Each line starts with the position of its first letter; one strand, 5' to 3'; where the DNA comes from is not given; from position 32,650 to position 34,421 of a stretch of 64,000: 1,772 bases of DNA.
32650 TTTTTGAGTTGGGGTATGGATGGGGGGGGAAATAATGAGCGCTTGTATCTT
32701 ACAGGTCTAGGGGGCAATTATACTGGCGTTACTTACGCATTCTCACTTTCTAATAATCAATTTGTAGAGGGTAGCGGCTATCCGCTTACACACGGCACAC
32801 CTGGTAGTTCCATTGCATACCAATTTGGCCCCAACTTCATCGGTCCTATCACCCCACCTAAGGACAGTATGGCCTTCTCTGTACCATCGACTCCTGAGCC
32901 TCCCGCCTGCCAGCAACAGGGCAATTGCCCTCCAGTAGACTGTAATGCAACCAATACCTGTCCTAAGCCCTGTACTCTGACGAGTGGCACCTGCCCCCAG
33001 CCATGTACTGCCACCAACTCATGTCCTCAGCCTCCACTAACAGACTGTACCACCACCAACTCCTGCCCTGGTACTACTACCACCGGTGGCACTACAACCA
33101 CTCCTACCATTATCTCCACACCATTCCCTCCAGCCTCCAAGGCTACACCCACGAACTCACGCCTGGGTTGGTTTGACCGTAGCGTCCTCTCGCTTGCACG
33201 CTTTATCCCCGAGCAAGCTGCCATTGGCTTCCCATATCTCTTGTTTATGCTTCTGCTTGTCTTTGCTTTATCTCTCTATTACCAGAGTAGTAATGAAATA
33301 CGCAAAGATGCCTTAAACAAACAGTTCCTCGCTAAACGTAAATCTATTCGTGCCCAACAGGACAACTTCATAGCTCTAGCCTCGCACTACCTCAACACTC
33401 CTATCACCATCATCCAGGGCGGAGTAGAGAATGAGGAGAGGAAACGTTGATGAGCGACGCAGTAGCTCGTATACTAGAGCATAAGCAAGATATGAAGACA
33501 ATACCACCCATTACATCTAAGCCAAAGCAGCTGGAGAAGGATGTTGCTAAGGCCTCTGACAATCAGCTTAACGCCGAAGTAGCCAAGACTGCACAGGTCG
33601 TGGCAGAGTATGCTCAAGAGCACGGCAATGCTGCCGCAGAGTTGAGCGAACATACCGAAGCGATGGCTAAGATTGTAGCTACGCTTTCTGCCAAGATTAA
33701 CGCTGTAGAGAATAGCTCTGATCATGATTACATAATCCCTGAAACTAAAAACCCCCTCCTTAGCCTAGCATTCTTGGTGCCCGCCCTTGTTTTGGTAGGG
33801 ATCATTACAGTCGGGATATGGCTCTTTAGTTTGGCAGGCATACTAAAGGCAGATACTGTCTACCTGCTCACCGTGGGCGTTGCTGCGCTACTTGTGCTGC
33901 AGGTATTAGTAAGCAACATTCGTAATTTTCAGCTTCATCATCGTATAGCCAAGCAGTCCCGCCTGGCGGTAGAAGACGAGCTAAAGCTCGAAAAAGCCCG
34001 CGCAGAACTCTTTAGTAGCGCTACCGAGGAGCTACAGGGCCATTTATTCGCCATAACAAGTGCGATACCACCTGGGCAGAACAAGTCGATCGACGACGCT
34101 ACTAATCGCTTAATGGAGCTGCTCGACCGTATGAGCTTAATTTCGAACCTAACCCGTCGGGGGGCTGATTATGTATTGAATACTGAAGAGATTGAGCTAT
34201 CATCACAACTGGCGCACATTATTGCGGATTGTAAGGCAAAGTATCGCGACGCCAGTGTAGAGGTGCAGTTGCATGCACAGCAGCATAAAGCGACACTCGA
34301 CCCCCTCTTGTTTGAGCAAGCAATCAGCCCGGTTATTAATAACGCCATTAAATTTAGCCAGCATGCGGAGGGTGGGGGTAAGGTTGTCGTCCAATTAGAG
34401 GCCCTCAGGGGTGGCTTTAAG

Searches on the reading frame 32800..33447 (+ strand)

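Call 53: search_protein_families(library=ncbifam, proteins=[window:32800-33447:+], max_evalue=0.01)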
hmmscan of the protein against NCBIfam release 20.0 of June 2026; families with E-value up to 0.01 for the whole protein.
window:32800-33447:+ (216 aa): 2 families
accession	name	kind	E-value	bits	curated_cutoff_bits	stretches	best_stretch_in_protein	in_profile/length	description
NF046044.1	PnpS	equivalog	0.0031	16.6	400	1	177-210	160-193/390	two-component system histidine kinase PnpS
TIGR02966.1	phoR_proteo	equivalog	0.0063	15.6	334.2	1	180-211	107-138/333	phosphate regulon sensor histidine kinase PhoR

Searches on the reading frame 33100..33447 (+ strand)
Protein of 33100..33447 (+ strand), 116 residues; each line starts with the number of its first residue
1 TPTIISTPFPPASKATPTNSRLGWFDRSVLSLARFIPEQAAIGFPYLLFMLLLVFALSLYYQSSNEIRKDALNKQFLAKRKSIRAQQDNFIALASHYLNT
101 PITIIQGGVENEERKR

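Call 14: search_protein_families(library=pfam, proteins=[window:33160-33447:+], max_evalue=10)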
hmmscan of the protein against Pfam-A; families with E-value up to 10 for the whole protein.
seq(96 aa): 1 family
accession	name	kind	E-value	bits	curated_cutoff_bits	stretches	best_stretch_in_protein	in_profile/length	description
PF00512.31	HisKA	-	0.0021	18.5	26.9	1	67-91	2-26/66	His Kinase A (phospho-acceptor) domain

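Call 15: find_homologous_proteins(query=window:33100-33447:+, max_evalue=0.01)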
Query seq(116 aa) (116 aa): 3 proteins with E <= 0.01 among 11 candidates.
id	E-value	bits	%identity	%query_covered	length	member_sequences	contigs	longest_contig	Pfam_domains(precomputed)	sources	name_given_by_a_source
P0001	2.0e-45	171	71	97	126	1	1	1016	-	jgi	jgi:signal transduction histidine kinase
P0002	2.2e-33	133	100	58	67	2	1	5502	-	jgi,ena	-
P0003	2.9e-30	123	80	65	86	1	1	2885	-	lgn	-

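Call 31: search_protein_representatives(alignment_id=A3)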
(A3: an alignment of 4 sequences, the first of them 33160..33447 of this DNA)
Query: 4 sequences, 102 profile positions. Proteins with E-value up to 0.001 (for the whole library): 322; up to 1e-10: 44; up to 1e-30: 9. The best 150 are listed.
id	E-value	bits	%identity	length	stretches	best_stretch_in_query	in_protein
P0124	8.0e-56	202.4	-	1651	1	1-102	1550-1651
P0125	1.5e-53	195.1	-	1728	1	1-96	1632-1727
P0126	2.6e-53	194.4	-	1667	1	1-102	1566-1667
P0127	1.0e-52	192.4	-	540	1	1-96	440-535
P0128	1.7e-52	191.7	-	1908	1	1-99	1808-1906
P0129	2.0e-51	188.3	-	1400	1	2-102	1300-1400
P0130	1.8e-47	175.6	-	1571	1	1-98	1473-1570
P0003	6.3e-45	167.4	-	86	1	16-102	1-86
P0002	2.6e-35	136.5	-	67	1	30-95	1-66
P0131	9.1e-19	83.4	-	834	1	3-97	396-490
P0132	9.5e-17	76.9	-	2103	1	4-95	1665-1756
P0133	1.5e-16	76.3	-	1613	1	13-100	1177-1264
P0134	2.6e-16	75.5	-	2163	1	14-95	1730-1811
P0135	1.5e-15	73.1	-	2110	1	13-100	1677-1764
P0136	1.0e-13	67.2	-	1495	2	14-93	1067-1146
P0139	4.4e-13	65.2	-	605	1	8-96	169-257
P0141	5.3e-13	64.9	-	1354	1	7-97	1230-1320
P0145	2.3e-12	62.9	-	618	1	13-95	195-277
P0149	1.0e-11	60.8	-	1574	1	8-96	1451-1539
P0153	2.7e-11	59.4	-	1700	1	8-95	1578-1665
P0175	2.3e-10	56.4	-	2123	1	7-95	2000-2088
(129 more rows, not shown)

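Call 32: search_protein_families(library=pfam, proteins=[P0132, P0133, P0131, P0141, P0149, P0139, P0124], max_evalue=0.0001)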
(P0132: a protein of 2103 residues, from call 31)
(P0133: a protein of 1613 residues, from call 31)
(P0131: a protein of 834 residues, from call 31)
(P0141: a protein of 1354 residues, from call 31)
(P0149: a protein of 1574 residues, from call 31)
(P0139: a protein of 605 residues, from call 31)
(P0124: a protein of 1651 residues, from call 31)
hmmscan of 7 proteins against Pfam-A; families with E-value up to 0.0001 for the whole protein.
P0132 (2103 aa): 4 families
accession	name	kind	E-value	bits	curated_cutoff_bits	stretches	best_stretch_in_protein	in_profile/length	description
PF02518.31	HATPase_c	-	8.2e-19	68.5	26.4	1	1991-2100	4-109/111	Histidine kinase-, DNA gyrase B-, and HSP90-like ATPase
PF01436.27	NHL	-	9.8e-12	44.7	20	0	83-110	2-28/28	NHL repeat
PF01731.26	Arylesterase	-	6.8e-08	33.1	21.3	0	281-312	52-83/86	Arylesterase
PF08450.18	SGL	-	9e-06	25.9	26.3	0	605-647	129-171/246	SMP-30/Gluconolactonase/LRE-like region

P0133 (1613 aa): 3 families
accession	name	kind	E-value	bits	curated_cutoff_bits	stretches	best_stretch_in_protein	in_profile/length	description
PF05345.18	He_PIG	-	4.5e-26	91.6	24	2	487-560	12-95/96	Putative Ig domain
PF02518.31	HATPase_c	-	5.7e-23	81.9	26.4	1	1492-1601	2-108/111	Histidine kinase-, DNA gyrase B-, and HSP90-like ATPase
PF07495.19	Y_Y_Y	-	1.3e-06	28.7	26.6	0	528-554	29-55/65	Y_Y_Y domain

P0131 (834 aa): 1 family
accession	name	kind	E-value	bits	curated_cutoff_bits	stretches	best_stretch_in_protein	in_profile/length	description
PF02518.31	HATPase_c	-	7.7e-20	71.8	26.4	1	724-832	5-109/111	Histidine kinase-, DNA gyrase B-, and HSP90-like ATPase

P0141 (1354 aa): 5 families
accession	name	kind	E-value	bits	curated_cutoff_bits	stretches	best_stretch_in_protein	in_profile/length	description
PF01436.27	NHL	-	5.3e-28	96.1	20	1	276-303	1-28/28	NHL repeat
PF22701.2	Mala_s_1-like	-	5.1e-13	49.6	27.5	0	185-308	41-161/195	Mal s 1 allergenic protein-like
PF08450.18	SGL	-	3.4e-08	33.8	26.3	0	239-316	145-223/246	SMP-30/Gluconolactonase/LRE-like region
PF07494.17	Reg_prop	-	7.2e-06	26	20.4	0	464-481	6-23/24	Two component regulator propeller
PF24908.1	Ig_SIBA-E_2nd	-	4.9e-05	23.9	27.8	0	1016-1073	21-79/117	Integrin beta-like protein A-E, second Ig-like domain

P0149 (1574 aa): 7 families
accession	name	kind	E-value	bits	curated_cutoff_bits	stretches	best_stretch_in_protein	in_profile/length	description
PF05345.18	He_PIG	-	3.9e-18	66.1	24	2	762-821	30-95/96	Putative Ig domain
PF01436.27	NHL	-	2.7e-17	62.3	20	1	431-457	1-28/28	NHL repeat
PF17170.10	DUF5128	-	4.7e-11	42.9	22.9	1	429-488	41-100/321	6-bladed beta-propeller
PF25021.1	TEN_NHL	-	1.4e-07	31.3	27.1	0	522-556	139-173/357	Teneurin NHL domain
PF22701.2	Mala_s_1-like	-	1.9e-07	31.5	27.5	0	76-150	90-167/195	Mal s 1 allergenic protein-like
PF08450.18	SGL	-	1.2e-06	28.8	26.3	0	476-561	132-222/246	SMP-30/Gluconolactonase/LRE-like region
PF06739.17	SBBP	-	4.8e-06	26.9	20.5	0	267-283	16-32/38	Beta-propeller repeat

P0139 (605 aa): 2 families
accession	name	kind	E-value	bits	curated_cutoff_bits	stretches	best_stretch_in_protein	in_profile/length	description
PF02518.31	HATPase_c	-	3.1e-19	69.9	26.4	1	492-600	3-109/111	Histidine kinase-, DNA gyrase B-, and HSP90-like ATPase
PF00512.31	HisKA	-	0.0001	22.7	26.9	1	228-284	2-53/66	His Kinase A (phospho-acceptor) domain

P0124 (1651 aa): 6 families
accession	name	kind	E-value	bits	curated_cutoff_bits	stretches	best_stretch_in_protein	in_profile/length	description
PF01436.27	NHL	-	1.2e-35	120.2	20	1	549-576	1-28/28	NHL repeat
PF05345.18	He_PIG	-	2.6e-22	79.5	24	3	764-847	2-95/96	Putative Ig domain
PF08450.18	SGL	-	8.8e-12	45.6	26.3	0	599-722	88-212/246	SMP-30/Gluconolactonase/LRE-like region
PF22701.2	Mala_s_1-like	-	1.6e-09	38.2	27.5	0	470-541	91-149/195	Mal s 1 allergenic protein-like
PF17170.10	DUF5128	-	5.1e-09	36.2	22.9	0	245-321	51-126/321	6-bladed beta-propeller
PF25021.1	TEN_NHL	-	3.8e-07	29.8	27.1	0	514-575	294-355/357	Teneurin NHL domain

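Call 35: find_related_loci(query=A3, collection=genome_contigs, flank=8000)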
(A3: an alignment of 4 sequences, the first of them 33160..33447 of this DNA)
Query A3 (96 aa) in genome_contigs; peptide patterns used: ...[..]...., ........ (x = any residue, [..] = any of these).
203 stretches matched a pattern; 13 encode a relative of the query (tblastn E <= 1e-3); 13 distinct loci.
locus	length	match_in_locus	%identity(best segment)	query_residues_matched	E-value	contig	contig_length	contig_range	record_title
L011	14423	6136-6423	83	1-96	3e-54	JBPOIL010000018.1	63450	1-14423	MAG: Patescibacteria group bacterium isolate MAG_140 c_000000550169, whole genome shotgun sequence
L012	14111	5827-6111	84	1-95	6e-54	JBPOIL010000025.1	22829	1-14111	MAG: Patescibacteria group bacterium isolate MAG_140 c_000000550170, whole genome shotgun sequence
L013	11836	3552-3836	83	1-95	2e-53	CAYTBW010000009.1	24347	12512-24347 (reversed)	MAG TPA_asm: uncultured Candidatus Saccharibacteria bacterium isolate SRP285395_co2_395 genome assembly, contig: NODE_32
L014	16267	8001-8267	81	2-90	1e-40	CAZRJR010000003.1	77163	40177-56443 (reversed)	MAG TPA_asm: uncultured Candidatus Saccharibacteria bacterium isolate SRP173033_co2_82 genome assembly, contig: NODE_100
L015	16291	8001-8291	81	1-96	7e-41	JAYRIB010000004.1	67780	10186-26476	MAG: Candidatus Saccharimonadia bacterium isolate SZ_szas25bin.42 k141_51074, whole genome shotgun sequence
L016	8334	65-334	80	1-90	1e-32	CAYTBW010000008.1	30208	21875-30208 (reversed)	MAG TPA_asm: uncultured Candidatus Saccharibacteria bacterium isolate SRP285395_co2_395 genome assembly, contig: NODE_24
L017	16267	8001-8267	48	2-90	3e-19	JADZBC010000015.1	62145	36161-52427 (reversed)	MAG: bacterium isolate SJ655 c_000001727901, whole genome shotgun sequence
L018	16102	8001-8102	50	57-90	4e-6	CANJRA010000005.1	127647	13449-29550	MAG: Candidatus Marinimicrobia bacterium isolate RH-23may17-611 genome assembly, contig: RH-23may17-C862, whole genome s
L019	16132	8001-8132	43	45-87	2e-5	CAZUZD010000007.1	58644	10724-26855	MAG TPA_asm: uncultured Isosphaeraceae bacterium isolate SRP302895_co1_437 genome assembly, contig: NODE_931_length_5864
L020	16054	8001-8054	78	70-87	3e-5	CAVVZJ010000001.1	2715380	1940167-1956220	MAG: uncultured Planctomycetales bacterium isolate MFD01721.bin.2.217 genome assembly, contig: contig_1439, whole genome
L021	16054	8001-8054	72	70-87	1e-4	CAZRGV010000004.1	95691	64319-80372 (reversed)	MAG TPA_asm: uncultured Isosphaeraceae bacterium isolate SRP290908_co1_27 genome assembly, contig: NODE_204_length_95691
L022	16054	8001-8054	78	70-87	1e-4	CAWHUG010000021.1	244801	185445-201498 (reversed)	MAG: uncultured Isosphaeraceae bacterium isolate MFD05705.bin.2.126 genome assembly, contig: contig_57763, whole genome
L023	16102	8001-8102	41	57-90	1e-4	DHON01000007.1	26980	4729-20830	MAG TPA_asm: Firmicutes bacterium UBA5389 UBA5389_contig_12936, whole genome shotgun sequence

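Call 45: find_encoding_contigs(protein=P0153, flank=6000, max_places=2)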
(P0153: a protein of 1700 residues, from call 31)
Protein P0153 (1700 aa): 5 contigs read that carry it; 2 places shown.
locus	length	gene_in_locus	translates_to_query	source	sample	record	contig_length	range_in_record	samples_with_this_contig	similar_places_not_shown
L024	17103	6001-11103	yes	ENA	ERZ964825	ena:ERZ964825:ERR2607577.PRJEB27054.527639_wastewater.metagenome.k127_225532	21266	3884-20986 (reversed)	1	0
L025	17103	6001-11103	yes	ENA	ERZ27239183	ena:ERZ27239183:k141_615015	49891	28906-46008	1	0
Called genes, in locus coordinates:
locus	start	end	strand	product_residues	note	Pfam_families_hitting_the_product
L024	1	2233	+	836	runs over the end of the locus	?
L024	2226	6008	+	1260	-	PF05345:He_PIG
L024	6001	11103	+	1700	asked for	PF08450:SGL (faint), PF01436:NHL (faint), PF22701:Mala_s_1-like (faint), PF17170:DUF5128 (faint), PF24908:Ig_SIBA-E_2nd (faint), PF05345:He_PIG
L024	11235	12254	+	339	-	PF02646:RmuC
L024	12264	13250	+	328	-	PF00579:tRNA-synt_1b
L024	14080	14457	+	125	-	-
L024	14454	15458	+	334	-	PF02912:Phe_tRNA-synt_N, PF01409:tRNA-synt_2d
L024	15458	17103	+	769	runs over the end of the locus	PF01588:tRNA_bind, PF03483:B3_4, PF03484:B5, PF17759:tRNA_synthFbeta, PF03147:FDX-ACB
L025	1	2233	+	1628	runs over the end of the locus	PF05345:He_PIG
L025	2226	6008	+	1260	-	PF05345:He_PIG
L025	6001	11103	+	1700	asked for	PF08450:SGL (faint), PF01436:NHL (faint), PF22701:Mala_s_1-like (faint), PF17170:DUF5128 (faint), PF24908:Ig_SIBA-E_2nd (faint), PF05345:He_PIG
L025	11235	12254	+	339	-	PF02646:RmuC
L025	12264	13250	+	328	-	PF00579:tRNA-synt_1b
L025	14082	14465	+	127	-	-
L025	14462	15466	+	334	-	PF02912:Phe_tRNA-synt_N, PF01409:tRNA-synt_2d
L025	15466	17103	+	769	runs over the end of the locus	PF01588:tRNA_bind, PF03483:B3_4, PF03484:B5, PF17759:tRNA_synthFbeta, PF03147:FDX-ACB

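Call 53: search_protein_families(library=ncbifam, proteins=[P0139, P0131], max_evalue=0.01)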
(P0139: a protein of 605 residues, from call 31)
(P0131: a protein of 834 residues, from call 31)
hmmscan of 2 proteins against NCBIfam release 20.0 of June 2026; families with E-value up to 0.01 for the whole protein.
P0139 (605 aa): 75 families (the best 25 are shown)
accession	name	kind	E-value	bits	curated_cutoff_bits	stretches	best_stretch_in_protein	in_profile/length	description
NF046044.1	PnpS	equivalog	2.8e-27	95.8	400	2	422-599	212-390/390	two-component system histidine kinase PnpS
TIGR02966.1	phoR_proteo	equivalog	4.7e-27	94.9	334.2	2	414-594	148-329/333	phosphate regulon sensor histidine kinase PhoR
NF047874.1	MASE3_PAS_HK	subfamily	5.8e-22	78.2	560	2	468-600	491-625/655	MASE3 domain-containing sensor histidine kinase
NF033092.0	HK_WalK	equivalog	9.4e-19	67.4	725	2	491-599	485-593/594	cell wall metabolism sensor histidine kinase WalK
NF038297.2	hybrid_HK_HrmK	equivalog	1.8e-18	66.5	725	1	453-600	309-457/607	hybrid histidine kinase/response regulator HrmK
NF006800.0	PRK09303.1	equivalog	2.4e-18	66.3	342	1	386-599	161-376/383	histidine kinase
NF033091.0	HK_VanS_ACDEFG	equivalog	2.9e-18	66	400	1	456-590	154-285/293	vancomycin resistance histidine kinase VanS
NF041832.1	near_NosP_CTERM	subfamily_domain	6.3e-18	65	400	1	433-601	59-226/370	NahK/ErcS family hybrid sensor histidine kinase/response regulator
TIGR02956.1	TMAO_torS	equivalog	6.7e-18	64.2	676.5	1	443-599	525-681/967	TMAO reductase system sensor histidine kinase/response regulator TorS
NF033792.0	ActS_PrrB_HisK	equivalog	1.2e-17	63.9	350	1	415-597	236-414/423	ActS/PrrB/RegB family redox-sensitive histidine kinase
NF008468.0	PRK11360.1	equivalog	4.6e-17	61.6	646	1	452-600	462-608/616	two-component system sensor histidine kinase AtoS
NF045903.1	CuHisKinLciSLeg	equivalog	1.1e-16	61.2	700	1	468-598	226-356/357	copper-responsive two-component system sensor histidine kinase LciS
NF045595.1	HK_scytonemin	equivalog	1.4e-16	60.1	865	1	473-599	510-634/637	scytonemin biosynthesis sensor histidine kinase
NF008312.0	PRK11100.1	equivalog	1.5e-16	60.3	356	1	412-600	284-474/477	two-component system sensor histidine kinase CreC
NF007688.0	PRK10364.1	equivalog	1.7e-16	60.1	479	1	452-600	307-451/460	two-component system sensor histidine kinase ZraS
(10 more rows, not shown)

P0131 (834 aa): 72 families (the best 25 are shown)
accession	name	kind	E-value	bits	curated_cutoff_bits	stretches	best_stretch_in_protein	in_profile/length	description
TIGR02966.1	phoR_proteo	equivalog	7.9e-31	107.3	334.2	2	596-829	92-332/333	phosphate regulon sensor histidine kinase PhoR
NF046044.1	PnpS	equivalog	2.2e-29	102.7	400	1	595-830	146-389/390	two-component system histidine kinase PnpS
NF047874.1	MASE3_PAS_HK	subfamily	1.6e-23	83.3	560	2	703-830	497-623/655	MASE3 domain-containing sensor histidine kinase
NF008312.0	PRK11100.1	equivalog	6.8e-21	74.6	356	1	577-832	218-474/477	two-component system sensor histidine kinase CreC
NF033092.0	HK_WalK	equivalog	1.3e-20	73.6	725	1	595-826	348-588/594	cell wall metabolism sensor histidine kinase WalK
NF041880.1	EPS_EpsF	equivalog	2.1e-20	72.7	900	1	651-830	317-491/492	response regulator EpsF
NF008235.0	PRK11006.1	equivalog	1e-19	70.7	390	2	596-827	181-418/431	phosphate regulon sensor histidine kinase PhoR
NF047465.1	hybrid_HK_LvrA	exception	1.3e-19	69.8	1200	1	666-830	259-420/819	hybrid histidine kinase/response regulator LvrA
NF041735.1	hist_kin_RppB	equivalog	3.1e-18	65.8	400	1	653-830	260-437/438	two-component system sensor histidine kinase RppB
NF041832.1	near_NosP_CTERM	subfamily_domain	5.5e-18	65.2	400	1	651-829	48-222/370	NahK/ErcS family hybrid sensor histidine kinase/response regulator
NF007898.0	PRK10604.1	equivalog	6e-18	65.2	478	1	610-829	203-420/433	two-component system sensor histidine kinase RstB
TIGR03785.1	marine_sort_HK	equivalog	1.3e-17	63.4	612.2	1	653-830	527-702/703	proteobacterial dedicated sortase system histidine kinase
NF012226.0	AdeS_HK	equivalog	1.6e-17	63.8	500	1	653-830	179-351/353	two-component sensor histidine kinase AdeS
NF052314.1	T9SS_HK_PorY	subfamily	3.7e-17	62.5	350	2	650-812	251-402/418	PorY family sensor histidine kinase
NF041947.1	LuxQ_Vibrio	equivalog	5.1e-17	61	1200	1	666-830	528-694/843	quorum-sensing autoinducer 2 sensor kinase/phosphatase LuxQ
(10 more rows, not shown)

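Call 61: find_encoding_contigs(protein=P0175, flank=10000, max_places=2)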
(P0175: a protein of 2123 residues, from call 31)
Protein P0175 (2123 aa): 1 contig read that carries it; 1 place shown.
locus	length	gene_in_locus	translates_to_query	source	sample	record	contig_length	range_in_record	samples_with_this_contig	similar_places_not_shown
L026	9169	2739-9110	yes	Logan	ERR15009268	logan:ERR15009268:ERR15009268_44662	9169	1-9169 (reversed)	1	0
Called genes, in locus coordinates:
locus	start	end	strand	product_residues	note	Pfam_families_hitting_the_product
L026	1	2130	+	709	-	?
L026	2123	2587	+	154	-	-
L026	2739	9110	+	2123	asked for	PF08450:SGL (faint), PF17170:DUF5128 (faint), PF25021:TEN_NHL (faint), PF01436:NHL (weak), PF05345:He_PIG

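Call 62: find_encoding_contigs(protein=P0141, flank=10000, max_places=2)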
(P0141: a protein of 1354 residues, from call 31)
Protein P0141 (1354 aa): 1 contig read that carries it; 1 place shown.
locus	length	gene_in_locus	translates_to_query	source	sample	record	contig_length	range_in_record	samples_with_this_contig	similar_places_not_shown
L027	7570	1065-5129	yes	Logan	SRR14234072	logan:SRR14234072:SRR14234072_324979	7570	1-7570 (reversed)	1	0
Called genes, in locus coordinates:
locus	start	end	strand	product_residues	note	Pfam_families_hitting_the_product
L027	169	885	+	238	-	-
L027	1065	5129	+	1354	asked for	PF08450:SGL (faint), PF01436:NHL (faint), PF07494:Reg_prop (faint)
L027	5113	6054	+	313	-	PF02518:HATPase_c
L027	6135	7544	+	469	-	PF00224:PK, PF02887:PK_C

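Call 75: find_encoding_contigs(protein=P0139, flank=5000, max_places=2)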
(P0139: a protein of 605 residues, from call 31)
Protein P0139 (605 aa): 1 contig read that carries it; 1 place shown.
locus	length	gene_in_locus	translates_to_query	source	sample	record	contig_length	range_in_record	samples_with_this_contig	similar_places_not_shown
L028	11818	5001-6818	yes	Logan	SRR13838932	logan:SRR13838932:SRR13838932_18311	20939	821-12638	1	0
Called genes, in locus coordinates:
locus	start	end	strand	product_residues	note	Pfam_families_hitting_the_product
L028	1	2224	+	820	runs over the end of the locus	PF13298:LigD_N, PF01068:DNA_ligase_A_M, PF04679:DNA_ligase_A_C, PF21686:LigD_Prim-Pol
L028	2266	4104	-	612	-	PF00664:ABC_membrane (weak), PF00005:ABC_tran, PF13304:AAA_21 (faint), PF02463:SMC_N (weak)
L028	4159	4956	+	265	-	-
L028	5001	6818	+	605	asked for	PF02518:HATPase_c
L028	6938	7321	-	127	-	PF07883:Cupin_2 (faint)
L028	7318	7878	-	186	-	-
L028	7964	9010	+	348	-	PF00348:polyprenyl_synt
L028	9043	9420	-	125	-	PF11964:SpoIIAA-like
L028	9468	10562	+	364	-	-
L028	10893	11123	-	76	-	-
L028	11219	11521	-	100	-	-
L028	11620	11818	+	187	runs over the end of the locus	PF07884:VKOR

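Call 76: find_encoding_contigs(protein=P0145, flank=5000, max_places=2)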
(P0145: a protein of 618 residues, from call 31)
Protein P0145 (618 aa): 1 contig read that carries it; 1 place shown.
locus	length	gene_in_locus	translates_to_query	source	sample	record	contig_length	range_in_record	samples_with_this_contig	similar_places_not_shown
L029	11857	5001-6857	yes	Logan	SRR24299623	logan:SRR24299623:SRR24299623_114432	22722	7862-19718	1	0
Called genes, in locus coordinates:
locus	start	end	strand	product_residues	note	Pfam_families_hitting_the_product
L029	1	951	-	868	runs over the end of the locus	PF07517:SecA_DEAD, PF01043:SecA_PP_bind, PF21090:P-loop_SecA, PF07516:SecA_SW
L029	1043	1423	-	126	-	PF02482:Ribosomal_S30AE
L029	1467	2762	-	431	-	PF02403:Seryl_tRNA_N, PF00587:tRNA-synt_2b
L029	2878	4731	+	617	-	PF02518:HATPase_c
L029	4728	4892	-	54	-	-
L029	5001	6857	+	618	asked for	PF02518:HATPase_c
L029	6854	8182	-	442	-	PF00479:G6PD_N, PF02781:G6PD_C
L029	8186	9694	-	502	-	PF01336:tRNA_anti-codon, PF00152:tRNA-synt_2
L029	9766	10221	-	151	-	PF03449:GreA_GreB_N, PF01272:GreA_GreB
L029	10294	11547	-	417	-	PF00587:tRNA-synt_2b, PF03129:HGTP_anticodon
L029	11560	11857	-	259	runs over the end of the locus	PF02517:Rce1-like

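Call 81: find_related_loci(query=A3, collection=metagenome_contigs, flank=4000)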
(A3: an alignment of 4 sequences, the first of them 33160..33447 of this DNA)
Query A3 (96 aa) in metagenome_contigs; peptide patterns used: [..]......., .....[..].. (x = any residue, [..] = any of these).
90 stretches matched a pattern, but none encodes a relative of the query by tblastn (E <= 1e-3).

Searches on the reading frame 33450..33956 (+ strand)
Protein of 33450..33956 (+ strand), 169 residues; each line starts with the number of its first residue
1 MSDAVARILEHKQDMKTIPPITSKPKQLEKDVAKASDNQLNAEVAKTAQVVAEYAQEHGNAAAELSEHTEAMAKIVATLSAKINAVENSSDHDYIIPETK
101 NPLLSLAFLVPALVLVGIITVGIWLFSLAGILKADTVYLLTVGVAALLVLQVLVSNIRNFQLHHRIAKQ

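Call 14: search_protein_families(library=pfam, proteins=[window:33450-33956:+], max_evalue=10)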
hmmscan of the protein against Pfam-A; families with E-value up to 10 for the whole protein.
seq(169 aa): 7 families
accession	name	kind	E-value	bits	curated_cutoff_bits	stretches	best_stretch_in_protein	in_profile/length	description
PF03839.21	Sec62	-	0.0074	16.6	27.8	1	22-158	21-151/191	Translocation protein Sec62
PF25481.1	Nucleoprot-TPR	-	0.015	15.8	27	1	29-87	16-74/80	Nucleoprotein TPR-like domain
PF19293.4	CdaA_N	-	0.03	14.9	23.8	1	116-166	11-61/81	CdaA N-terminal transmembrane domain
PF21616.3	Topo-V_HhH_2_2nd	-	0.033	14.6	27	1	55-79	7-34/58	Topoisomerase V, second (HhH)2 tandem domain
PF20667.3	Sec10_N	-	0.045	14.3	27.4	1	36-89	18-71/118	Exocyst complex component Sec10, N-terminal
PF22470.1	Histone_HNS_N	-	0.16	12.3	24.5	1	26-79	12-65/79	H-NS histone-like proteins, N-terminal domain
PF04246.17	RseC_MucC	-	1.1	9.7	24.4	1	105-156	68-113/130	Positive regulator of sigma(E), RseC/MucC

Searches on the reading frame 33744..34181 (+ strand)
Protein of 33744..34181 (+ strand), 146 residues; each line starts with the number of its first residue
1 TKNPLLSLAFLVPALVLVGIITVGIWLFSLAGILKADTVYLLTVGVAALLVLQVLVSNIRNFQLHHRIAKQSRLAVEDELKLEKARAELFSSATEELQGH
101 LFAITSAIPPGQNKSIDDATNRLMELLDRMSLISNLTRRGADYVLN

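Call 60: find_homologous_proteins(query=A4, max_evalue=0.001)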
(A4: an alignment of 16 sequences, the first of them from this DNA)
Query A4 (16 sequences): 8000 candidates shared short words with the query, none scored E <= 0.001.

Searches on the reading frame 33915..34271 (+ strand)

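Call 14: search_protein_families(library=pfam, proteins=[window:33915-34271:+], max_evalue=10)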
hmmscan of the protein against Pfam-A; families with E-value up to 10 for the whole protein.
seq(119 aa): 2 families
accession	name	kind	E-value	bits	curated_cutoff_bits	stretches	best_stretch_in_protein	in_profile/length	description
PF22056.1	ORF239-like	-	0.01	16.4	27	1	67-115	79-126/168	ORF239-like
PF13874.11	Nup54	-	0.015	15.8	30.5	1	7-108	34-125/140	Nucleoporin complex subunit 54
